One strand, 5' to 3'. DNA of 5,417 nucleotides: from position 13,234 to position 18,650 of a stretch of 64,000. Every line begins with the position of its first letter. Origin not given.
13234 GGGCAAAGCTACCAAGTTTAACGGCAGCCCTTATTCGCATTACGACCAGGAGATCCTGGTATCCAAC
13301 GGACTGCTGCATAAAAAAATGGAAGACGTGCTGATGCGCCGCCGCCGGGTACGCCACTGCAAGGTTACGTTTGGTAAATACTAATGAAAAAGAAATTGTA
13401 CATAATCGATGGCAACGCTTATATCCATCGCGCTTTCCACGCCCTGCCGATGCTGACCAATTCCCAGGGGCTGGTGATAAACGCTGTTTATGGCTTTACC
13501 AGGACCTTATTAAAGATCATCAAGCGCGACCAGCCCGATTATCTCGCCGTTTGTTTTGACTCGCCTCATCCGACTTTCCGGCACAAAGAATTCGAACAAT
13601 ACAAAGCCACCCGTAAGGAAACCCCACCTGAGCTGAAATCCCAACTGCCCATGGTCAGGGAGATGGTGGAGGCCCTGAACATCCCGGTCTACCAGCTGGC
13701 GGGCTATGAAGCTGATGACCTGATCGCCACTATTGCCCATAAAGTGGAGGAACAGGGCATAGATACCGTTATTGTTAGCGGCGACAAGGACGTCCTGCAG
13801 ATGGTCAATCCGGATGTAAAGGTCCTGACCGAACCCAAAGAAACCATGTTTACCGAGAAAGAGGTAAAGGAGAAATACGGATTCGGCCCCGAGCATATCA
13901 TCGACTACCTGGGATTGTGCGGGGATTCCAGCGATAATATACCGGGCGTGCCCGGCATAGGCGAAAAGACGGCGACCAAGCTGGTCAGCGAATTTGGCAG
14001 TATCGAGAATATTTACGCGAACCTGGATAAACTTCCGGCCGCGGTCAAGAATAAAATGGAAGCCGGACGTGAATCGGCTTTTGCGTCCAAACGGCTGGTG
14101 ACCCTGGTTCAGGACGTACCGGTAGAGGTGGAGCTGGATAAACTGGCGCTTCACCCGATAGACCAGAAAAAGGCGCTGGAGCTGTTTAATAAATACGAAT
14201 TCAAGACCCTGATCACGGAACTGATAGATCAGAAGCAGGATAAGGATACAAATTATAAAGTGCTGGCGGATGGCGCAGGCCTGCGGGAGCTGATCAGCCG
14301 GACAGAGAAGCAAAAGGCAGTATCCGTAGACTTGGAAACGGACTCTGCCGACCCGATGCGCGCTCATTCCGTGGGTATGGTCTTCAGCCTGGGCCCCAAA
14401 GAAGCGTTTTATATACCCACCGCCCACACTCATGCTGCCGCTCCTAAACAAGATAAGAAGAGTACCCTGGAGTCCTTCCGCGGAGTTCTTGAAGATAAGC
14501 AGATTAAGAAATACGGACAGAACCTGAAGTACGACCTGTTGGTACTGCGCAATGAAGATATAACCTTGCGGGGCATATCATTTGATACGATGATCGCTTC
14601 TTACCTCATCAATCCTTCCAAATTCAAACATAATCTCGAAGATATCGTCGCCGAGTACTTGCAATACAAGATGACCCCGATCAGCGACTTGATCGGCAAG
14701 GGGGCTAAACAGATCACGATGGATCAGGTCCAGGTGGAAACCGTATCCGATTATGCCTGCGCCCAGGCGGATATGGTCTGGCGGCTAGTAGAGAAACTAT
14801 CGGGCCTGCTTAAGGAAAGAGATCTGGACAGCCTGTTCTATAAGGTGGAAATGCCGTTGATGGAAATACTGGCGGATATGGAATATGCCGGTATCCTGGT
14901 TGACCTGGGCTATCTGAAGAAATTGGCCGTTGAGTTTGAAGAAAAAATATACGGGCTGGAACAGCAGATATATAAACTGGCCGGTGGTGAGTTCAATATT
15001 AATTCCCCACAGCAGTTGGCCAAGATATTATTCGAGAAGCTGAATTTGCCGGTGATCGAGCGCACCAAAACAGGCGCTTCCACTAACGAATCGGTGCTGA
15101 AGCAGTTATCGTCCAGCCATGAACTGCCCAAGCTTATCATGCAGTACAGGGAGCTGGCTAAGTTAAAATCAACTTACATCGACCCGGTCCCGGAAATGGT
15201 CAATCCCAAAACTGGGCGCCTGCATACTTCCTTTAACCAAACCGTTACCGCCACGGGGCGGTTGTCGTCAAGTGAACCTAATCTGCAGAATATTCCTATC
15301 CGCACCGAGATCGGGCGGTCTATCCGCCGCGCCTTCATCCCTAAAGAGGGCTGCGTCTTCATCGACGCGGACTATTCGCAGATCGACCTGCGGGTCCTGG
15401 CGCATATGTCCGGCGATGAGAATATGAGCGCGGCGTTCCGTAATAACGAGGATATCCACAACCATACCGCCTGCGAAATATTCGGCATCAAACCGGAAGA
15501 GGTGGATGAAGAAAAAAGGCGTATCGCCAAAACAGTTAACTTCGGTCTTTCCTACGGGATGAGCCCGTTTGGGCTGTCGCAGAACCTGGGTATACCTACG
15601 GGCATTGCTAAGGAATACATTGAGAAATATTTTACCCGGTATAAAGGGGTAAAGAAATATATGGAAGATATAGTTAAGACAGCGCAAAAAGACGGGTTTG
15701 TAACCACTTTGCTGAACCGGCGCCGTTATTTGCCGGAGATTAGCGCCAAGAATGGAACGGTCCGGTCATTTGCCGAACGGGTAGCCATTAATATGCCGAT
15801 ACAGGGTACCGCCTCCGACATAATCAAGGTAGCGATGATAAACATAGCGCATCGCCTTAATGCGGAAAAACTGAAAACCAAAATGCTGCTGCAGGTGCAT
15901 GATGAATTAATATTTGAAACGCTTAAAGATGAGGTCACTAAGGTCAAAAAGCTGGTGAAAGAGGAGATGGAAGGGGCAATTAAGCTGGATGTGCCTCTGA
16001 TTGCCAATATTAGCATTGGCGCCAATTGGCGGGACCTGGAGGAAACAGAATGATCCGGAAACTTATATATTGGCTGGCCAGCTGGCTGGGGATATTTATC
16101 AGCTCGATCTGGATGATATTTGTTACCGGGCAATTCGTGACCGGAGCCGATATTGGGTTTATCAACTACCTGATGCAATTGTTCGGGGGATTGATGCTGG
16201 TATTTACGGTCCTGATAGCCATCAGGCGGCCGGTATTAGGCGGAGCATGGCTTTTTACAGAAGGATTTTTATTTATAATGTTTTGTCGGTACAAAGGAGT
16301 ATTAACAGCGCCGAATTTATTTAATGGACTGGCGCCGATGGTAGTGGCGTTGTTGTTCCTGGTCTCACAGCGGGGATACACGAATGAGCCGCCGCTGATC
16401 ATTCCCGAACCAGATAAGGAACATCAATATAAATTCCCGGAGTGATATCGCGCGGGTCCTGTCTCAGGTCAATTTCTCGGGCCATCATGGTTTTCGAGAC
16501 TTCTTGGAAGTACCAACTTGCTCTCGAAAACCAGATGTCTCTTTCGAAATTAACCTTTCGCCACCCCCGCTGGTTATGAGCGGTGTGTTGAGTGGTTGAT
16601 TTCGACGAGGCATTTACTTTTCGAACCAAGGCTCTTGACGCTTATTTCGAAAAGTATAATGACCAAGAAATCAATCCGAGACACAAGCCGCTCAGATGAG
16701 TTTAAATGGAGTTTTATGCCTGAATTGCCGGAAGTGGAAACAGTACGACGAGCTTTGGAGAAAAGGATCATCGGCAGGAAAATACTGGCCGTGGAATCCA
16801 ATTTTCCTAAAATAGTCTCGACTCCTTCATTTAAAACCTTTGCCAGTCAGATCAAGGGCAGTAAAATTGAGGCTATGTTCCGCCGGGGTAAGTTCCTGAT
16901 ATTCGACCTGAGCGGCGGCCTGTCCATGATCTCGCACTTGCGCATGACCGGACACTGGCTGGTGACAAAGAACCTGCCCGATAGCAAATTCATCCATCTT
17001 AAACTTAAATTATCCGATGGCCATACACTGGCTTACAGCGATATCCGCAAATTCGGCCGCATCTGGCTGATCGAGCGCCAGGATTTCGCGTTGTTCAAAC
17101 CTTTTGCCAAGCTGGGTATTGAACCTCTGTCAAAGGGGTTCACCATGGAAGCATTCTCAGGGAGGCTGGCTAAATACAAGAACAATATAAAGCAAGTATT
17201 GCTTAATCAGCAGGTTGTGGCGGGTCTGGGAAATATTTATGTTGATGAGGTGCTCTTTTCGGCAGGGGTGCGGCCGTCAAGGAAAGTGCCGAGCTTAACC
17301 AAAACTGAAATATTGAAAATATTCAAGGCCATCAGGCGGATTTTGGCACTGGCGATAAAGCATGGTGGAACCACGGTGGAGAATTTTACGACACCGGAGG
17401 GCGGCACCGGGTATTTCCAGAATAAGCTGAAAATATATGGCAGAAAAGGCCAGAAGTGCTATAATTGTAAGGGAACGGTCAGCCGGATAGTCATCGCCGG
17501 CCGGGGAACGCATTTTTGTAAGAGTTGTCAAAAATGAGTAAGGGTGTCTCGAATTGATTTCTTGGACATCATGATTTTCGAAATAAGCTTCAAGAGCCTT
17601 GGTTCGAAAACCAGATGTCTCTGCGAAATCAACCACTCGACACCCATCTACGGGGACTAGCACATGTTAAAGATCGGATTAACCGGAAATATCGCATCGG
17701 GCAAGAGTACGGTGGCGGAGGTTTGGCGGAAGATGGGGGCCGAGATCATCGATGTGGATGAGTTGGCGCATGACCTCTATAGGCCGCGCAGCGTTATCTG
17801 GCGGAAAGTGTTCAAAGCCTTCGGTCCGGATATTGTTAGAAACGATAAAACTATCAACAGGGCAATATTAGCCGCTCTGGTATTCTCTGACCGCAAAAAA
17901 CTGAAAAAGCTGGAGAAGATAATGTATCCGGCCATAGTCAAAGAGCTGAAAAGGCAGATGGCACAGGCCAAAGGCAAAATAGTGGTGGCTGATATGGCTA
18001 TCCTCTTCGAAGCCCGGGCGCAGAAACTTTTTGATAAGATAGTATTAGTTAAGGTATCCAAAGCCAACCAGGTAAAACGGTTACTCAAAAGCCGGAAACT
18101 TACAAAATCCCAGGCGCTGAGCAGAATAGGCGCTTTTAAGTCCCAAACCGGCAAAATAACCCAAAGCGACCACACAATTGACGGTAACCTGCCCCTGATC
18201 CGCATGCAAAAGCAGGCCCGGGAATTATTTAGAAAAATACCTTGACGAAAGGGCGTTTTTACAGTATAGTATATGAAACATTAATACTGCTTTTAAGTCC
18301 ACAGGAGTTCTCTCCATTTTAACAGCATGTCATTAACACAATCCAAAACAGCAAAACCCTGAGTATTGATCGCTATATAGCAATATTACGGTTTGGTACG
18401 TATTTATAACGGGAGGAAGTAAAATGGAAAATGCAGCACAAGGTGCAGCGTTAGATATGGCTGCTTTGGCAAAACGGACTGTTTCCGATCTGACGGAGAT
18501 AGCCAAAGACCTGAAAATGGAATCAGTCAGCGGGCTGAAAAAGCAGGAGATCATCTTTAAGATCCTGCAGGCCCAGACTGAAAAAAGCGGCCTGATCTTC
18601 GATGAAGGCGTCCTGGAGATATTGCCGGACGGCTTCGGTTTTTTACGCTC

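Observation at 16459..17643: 100-bp covarying palindromic repeat family bracketing mutM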

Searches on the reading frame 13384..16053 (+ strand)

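Call 8: search_protein_families(library=pfam, proteins=[window:13384-16053:+])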
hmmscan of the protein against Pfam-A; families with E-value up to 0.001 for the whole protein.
window:13384-16053:+ (889 aa): 6 families
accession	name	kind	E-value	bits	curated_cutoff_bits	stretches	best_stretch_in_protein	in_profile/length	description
PF00476.26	DNA_pol_A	-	4.4e-168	559.5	34.3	1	510-883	3-380/381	DNA polymerase family A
PF02739.22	5_3_exonuc_N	-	1.1e-61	207.7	34.3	1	4-166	1-164/164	5'-3' exonuclease, N-terminal resolvase-like domain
PF01367.25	5_3_exonuc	-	4.4e-35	120.5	40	1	169-261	3-96/97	5'-3' exonuclease, C-terminal SAM fold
PF01612.26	DNA_pol_A_exo1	-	1.8e-25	90.1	23.6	1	295-475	5-171/173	3'-5' exonuclease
PF22619.2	DNA_polI_exo1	-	5e-18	65.7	27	1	348-468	24-140/140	DNA polymerase I, ribonuclease H-like domain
PF14520.12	HHH_5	-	0.00076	20.4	27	0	188-212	6-31/57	Helix-hairpin-helix domain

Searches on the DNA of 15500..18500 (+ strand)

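Call 5: search_rna_families(source=window, start=15500, end=18500, threshold=evalue, max_evalue=10)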
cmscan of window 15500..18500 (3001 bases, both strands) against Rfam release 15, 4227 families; matches with E-value up to 10: 1.
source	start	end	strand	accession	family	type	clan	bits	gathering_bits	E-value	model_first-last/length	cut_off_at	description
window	15895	15957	+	RF01306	sR52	Gene; snRNA; snoRNA; CD-box;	-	15.5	50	5.2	1-60/60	no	Small nucleolar RNA sR52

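Call 34: build_rna_model(alignment_id=A2, structure=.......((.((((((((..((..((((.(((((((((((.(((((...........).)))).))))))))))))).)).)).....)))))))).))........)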
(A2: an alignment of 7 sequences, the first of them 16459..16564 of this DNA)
Model R1 built from alignment A2 (7 sequences, 107 columns); structure: as given.
model positions 100; base pairs 32; branch points 0; effective number of sequences 1.15; information 0.589 bits per position. Calibrated on 0.2 Mb of random sequence (short: E-values are rough).
structure used (alignment columns):
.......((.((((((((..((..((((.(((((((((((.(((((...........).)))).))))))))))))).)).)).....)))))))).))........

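Call 35: search_with_rna_model(model_id=R1, source=window, filters=off, max_evalue=10)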
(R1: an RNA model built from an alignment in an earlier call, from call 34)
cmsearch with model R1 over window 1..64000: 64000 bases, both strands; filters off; matches with E-value up to 10: 13.
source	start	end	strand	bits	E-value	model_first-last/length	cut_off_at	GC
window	16585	16684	-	112.3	3.4e-28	1-100/100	no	0.41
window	17544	17643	+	110.5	1.1e-27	1-100/100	no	0.42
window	16459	16564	+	87.9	1.7e-21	1-100/100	no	0.45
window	16588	16684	+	37.1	1.3e-07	1-100/100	no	0.4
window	17544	17643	-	35.6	3.3e-07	1-100/100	no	0.42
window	16459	16563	-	22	0.0017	1-100/100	no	0.45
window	36189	36283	-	19.8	0.0065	1-100/100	no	0.38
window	34274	34338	+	10.6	2.2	1-100/100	no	0.46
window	11304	11353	-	9.3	5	1-100/100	no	0.58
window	38754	38821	-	9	5.8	1-100/100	no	0.22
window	58252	58275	-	8.7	7.3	1-100/100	no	0.29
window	13551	13584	+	8.2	9.7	1-100/100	no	0.53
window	8108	8164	-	8.2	9.9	1-100/100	no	0.23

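Call 36: search_with_rna_model(model_id=R1, sources=[L002, L003, L004, L006, L007, L008, L009, L010, L011, L013, L014, L015, L016, L018, L019, L020], filters=off, max_evalue=10)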
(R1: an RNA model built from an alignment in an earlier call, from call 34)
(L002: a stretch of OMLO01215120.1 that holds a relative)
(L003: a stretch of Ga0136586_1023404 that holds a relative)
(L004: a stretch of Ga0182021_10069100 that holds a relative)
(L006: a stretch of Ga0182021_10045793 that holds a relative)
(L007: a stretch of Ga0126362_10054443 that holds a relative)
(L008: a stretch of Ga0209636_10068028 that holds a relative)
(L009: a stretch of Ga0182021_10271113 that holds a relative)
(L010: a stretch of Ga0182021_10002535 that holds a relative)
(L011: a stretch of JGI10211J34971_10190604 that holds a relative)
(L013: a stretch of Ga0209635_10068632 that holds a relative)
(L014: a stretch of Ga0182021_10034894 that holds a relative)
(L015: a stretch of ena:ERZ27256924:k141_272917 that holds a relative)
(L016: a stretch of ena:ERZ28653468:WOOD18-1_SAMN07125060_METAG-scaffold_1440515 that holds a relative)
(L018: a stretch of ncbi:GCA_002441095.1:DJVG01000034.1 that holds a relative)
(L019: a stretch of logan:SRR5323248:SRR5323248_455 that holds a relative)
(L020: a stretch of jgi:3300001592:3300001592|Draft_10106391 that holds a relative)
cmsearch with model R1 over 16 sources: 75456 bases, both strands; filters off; matches with E-value up to 10: 23.
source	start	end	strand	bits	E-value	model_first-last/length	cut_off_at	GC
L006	3319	3418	+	119.8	3.6e-30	1-100/100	no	0.47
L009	675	774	-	116.3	3.3e-29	1-100/100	no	0.41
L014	114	213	-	112.6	3.4e-28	1-100/100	no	0.41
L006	1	95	+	94.1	3.9e-23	6-100/100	no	0.4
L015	4653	4759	-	83.8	2.5e-20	1-100/100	no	0.5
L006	3319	3417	-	44.2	1.7e-09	1-100/100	no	0.46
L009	675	774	+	41.5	9.2e-09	1-100/100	no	0.41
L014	114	213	+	38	8.4e-08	1-100/100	no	0.41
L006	1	95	-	33.6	1.3e-06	1-100/100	no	0.4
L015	5620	5683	+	22.8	0.0012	1-100/100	no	0.41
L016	903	966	+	22.8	0.0012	1-100/100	no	0.41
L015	4654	4759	+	21.9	0.0021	1-100/100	no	0.5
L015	5620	5683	-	16.8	0.051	1-100/100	no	0.41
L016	903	966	-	16.8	0.051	1-100/100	no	0.41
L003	483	547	+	16.3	0.071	1-100/100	no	0.32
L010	11022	11112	-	15.6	0.11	1-100/100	no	0.32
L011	300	384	-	13.1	0.53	1-100/100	no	0.44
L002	874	985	-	12.3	0.86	1-100/100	no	0.36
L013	572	606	+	11.6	1.4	1-100/100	no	0.37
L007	49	128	-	9.6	4.7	1-100/100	no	0.46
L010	12918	12977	+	9.4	5.4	1-100/100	no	0.65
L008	2914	2990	+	9.2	6.2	1-100/100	no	0.56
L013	430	500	+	8.9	7.3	1-100/100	no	0.48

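Call 49: search_with_rna_model(model_id=R1, sources=[L075, L076, L017, L005, L012], filters=off, max_evalue=1)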
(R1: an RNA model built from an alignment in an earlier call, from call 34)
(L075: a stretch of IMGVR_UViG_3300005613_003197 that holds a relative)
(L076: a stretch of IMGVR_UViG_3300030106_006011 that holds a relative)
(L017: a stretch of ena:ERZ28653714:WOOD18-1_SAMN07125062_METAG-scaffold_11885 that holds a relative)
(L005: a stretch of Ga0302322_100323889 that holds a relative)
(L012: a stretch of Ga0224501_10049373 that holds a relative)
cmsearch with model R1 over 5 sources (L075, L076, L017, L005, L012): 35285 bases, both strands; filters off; matches with E-value up to 1: 9.
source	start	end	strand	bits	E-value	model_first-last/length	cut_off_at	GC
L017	6840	6939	-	112.3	1.9e-28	1-100/100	no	0.41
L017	7797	7896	+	110.5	6.1e-28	1-100/100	no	0.42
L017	6714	6819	+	87.9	9.2e-22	1-100/100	no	0.45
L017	6843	6939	+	37.1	7.1e-08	1-100/100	no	0.4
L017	7797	7896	-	35.6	1.8e-07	1-100/100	no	0.42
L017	6714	6818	-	22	0.00094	1-100/100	no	0.45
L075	8752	8853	-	13.8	0.16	1-100/100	no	0.46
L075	5174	5225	+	13.2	0.24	1-100/100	no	0.46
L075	3058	3142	-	13.1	0.25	1-100/100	no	0.44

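Call 55: search_rna_families(source=L015, start=4380, end=5745, threshold=evalue, max_evalue=1)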
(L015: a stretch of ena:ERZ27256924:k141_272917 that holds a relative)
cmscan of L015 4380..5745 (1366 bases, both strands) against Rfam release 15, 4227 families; matches with E-value up to 1: 0.
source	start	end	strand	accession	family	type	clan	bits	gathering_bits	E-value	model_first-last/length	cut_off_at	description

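Call 68: search_dna_similar(query=window:17530-17660:+, collection=plasmids, mode=distant, max_evalue=1, max_rows=8)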
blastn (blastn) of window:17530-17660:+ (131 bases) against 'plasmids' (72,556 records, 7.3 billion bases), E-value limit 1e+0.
Records with a match: 1; places in all: 1; records where one place covers at least 80% of the query: 0.
Best place of each record, by identity: 80-90% 1.
By first word of the organism name: Marinomonas 1.
By predicted mobility (MOB-suite, as given by PLSDB): non-mobilizable 1.
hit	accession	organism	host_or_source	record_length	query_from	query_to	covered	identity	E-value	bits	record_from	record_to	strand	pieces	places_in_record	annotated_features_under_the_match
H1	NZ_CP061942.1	Marinomonas algicola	Ulva pertusa (algae),microorganism ...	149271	27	65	30%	87.5%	1e-1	44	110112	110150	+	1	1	hypothetical protein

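Call 69: search_dna_similar(query=window:17530-17660:+, collection=phages, mode=distant, max_evalue=1, max_rows=8)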
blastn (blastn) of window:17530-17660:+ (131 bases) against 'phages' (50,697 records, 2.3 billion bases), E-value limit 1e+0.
No match.

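Call 70: search_dna_similar(query=window:16450-16700:+, collection=ecoli_genomes, mode=distant, max_evalue=1, max_rows=5)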
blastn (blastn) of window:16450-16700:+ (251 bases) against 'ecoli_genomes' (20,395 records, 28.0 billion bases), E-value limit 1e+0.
No match.

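Call 73: search_with_rna_model(model_id=R1, sources=[L077, L078, L079, L080, L081, L082], filters=off, max_evalue=1)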
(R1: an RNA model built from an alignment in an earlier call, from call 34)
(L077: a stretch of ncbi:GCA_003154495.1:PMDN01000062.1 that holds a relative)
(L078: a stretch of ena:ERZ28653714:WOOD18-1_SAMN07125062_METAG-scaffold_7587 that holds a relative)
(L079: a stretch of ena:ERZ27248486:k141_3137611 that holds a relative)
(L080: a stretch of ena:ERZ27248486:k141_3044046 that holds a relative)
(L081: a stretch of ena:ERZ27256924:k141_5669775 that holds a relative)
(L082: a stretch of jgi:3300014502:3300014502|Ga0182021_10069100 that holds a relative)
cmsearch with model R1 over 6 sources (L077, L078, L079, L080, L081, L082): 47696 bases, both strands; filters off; matches with E-value up to 1: 0.
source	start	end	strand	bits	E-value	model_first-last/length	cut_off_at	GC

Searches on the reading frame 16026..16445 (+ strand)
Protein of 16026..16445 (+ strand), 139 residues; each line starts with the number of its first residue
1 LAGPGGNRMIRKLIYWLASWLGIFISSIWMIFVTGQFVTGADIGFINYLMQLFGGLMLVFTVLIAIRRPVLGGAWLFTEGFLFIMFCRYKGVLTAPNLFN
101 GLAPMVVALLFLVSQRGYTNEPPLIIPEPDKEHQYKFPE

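Call 8: search_protein_families(library=pfam, proteins=[window:16026-16445:+])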
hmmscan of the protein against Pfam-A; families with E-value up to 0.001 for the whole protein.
window:16026-16445:+ (139 aa): 1 family
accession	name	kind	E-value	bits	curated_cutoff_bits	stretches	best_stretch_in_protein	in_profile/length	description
PF24709.1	DUF7670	-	3.8e-07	30.9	29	1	9-116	3-111/118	Domain of unknown function (DUF7670)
